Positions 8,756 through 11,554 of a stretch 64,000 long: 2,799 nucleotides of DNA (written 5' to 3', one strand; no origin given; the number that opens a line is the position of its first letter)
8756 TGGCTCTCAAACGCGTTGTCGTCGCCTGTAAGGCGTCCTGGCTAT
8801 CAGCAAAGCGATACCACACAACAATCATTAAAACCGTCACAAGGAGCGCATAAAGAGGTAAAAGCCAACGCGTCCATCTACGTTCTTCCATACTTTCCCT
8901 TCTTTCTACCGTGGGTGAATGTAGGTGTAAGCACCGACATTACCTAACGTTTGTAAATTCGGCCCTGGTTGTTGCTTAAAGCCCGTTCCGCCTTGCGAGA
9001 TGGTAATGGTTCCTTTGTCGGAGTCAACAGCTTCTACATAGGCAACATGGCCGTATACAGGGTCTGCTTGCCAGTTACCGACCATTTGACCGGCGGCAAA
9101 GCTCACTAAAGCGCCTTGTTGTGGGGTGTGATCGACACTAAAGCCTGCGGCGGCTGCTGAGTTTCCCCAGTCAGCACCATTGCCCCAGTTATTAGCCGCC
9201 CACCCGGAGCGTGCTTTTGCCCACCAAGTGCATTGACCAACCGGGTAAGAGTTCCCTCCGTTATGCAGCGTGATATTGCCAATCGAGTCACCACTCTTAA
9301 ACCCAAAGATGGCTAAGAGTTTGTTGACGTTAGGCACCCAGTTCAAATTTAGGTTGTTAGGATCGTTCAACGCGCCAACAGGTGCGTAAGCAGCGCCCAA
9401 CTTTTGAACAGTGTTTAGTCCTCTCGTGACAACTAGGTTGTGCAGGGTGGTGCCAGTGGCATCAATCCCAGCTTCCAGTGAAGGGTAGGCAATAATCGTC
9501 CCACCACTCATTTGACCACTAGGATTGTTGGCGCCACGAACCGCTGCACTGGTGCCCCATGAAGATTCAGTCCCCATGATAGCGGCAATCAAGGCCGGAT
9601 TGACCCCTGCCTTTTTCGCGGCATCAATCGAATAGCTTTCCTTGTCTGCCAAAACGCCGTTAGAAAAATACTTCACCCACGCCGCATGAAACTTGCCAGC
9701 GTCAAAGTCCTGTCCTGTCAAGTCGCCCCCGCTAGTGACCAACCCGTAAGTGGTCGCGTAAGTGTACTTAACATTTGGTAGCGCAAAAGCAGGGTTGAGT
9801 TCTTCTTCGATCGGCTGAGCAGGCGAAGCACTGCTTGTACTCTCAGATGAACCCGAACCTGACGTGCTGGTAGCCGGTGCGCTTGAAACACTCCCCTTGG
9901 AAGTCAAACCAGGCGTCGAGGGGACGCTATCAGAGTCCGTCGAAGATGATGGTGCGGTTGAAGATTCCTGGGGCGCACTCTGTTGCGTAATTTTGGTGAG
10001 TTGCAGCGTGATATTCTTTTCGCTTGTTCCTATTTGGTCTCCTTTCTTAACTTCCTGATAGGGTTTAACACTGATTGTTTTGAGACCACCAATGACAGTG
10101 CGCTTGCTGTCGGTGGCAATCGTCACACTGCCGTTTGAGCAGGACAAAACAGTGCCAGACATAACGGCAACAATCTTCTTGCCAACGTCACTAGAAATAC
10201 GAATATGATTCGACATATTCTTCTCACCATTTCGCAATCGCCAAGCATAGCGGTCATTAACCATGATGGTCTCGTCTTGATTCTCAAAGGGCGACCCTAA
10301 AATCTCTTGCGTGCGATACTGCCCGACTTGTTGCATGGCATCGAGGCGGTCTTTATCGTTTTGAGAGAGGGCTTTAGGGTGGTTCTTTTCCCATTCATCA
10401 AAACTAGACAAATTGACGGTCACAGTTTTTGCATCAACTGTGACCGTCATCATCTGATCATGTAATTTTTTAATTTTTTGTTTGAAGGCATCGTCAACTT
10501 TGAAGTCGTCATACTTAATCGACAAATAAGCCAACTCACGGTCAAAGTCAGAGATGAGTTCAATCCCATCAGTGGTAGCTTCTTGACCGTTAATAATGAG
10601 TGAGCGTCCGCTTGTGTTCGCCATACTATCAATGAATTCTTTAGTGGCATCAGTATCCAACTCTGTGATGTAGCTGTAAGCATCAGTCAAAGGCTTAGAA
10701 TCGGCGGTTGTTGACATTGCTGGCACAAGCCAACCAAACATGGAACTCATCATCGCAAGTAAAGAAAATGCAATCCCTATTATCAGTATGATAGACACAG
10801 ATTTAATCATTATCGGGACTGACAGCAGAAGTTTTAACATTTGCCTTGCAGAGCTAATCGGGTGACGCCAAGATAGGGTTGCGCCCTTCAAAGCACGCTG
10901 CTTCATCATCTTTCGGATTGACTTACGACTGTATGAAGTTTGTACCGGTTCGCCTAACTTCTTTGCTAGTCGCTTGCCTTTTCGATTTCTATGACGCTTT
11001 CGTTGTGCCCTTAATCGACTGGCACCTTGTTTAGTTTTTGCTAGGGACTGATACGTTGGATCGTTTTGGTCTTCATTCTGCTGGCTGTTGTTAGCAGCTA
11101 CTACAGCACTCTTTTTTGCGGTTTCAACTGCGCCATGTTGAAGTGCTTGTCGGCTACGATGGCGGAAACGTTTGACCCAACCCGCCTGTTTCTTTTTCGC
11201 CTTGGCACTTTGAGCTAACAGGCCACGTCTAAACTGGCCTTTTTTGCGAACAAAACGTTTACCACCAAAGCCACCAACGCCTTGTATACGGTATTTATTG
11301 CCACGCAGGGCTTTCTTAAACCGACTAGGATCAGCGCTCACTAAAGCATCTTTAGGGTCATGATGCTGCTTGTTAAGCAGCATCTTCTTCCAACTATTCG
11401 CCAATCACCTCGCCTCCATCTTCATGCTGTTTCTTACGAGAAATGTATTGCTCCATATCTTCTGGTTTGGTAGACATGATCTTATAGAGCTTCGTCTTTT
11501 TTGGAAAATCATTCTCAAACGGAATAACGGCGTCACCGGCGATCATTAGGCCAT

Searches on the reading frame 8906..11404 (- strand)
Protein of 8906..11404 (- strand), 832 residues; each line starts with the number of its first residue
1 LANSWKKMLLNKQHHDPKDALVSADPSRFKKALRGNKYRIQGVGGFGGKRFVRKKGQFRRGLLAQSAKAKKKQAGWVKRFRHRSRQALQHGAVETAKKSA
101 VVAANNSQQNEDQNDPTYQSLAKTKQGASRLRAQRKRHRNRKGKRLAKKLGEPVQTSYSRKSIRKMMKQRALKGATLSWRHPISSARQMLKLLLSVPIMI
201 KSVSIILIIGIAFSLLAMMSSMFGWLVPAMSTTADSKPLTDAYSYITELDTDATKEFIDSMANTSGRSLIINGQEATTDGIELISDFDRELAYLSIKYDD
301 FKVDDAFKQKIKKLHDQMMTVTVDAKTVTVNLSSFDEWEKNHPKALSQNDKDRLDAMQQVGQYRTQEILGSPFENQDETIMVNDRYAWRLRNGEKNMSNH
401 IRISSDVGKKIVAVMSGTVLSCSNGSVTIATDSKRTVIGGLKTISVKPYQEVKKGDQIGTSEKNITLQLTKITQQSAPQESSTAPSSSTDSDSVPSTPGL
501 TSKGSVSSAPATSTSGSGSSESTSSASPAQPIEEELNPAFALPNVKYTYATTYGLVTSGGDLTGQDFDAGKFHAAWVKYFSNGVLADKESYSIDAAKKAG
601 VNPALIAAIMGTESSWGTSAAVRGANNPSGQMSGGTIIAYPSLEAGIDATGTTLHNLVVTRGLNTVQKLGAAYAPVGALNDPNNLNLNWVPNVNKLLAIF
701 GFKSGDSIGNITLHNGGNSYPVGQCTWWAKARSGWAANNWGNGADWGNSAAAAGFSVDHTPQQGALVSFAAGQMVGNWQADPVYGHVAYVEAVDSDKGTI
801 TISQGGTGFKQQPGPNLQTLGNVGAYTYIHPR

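Call 20: search_protein_families(library=pfam, proteins=[window:8906-11404:-], max_evalue=0.0001)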
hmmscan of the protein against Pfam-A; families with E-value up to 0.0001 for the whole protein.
window:8906-11404:- (832 aa): 3 families
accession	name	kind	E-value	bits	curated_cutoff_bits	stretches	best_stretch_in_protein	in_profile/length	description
PF05257.22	CHAP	-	1.6e-17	64.2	26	1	717-805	3-80/81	CHAP domain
PF01551.29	Peptidase_M23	-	5.6e-07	30.1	28.7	1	400-463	5-74/96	Peptidase family M23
PF01832.25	Glucosaminidase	-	1.8e-06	29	30.2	1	592-655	4-80/123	Mannosyl-glycoprotein endo-beta-N-acetylglucosaminidase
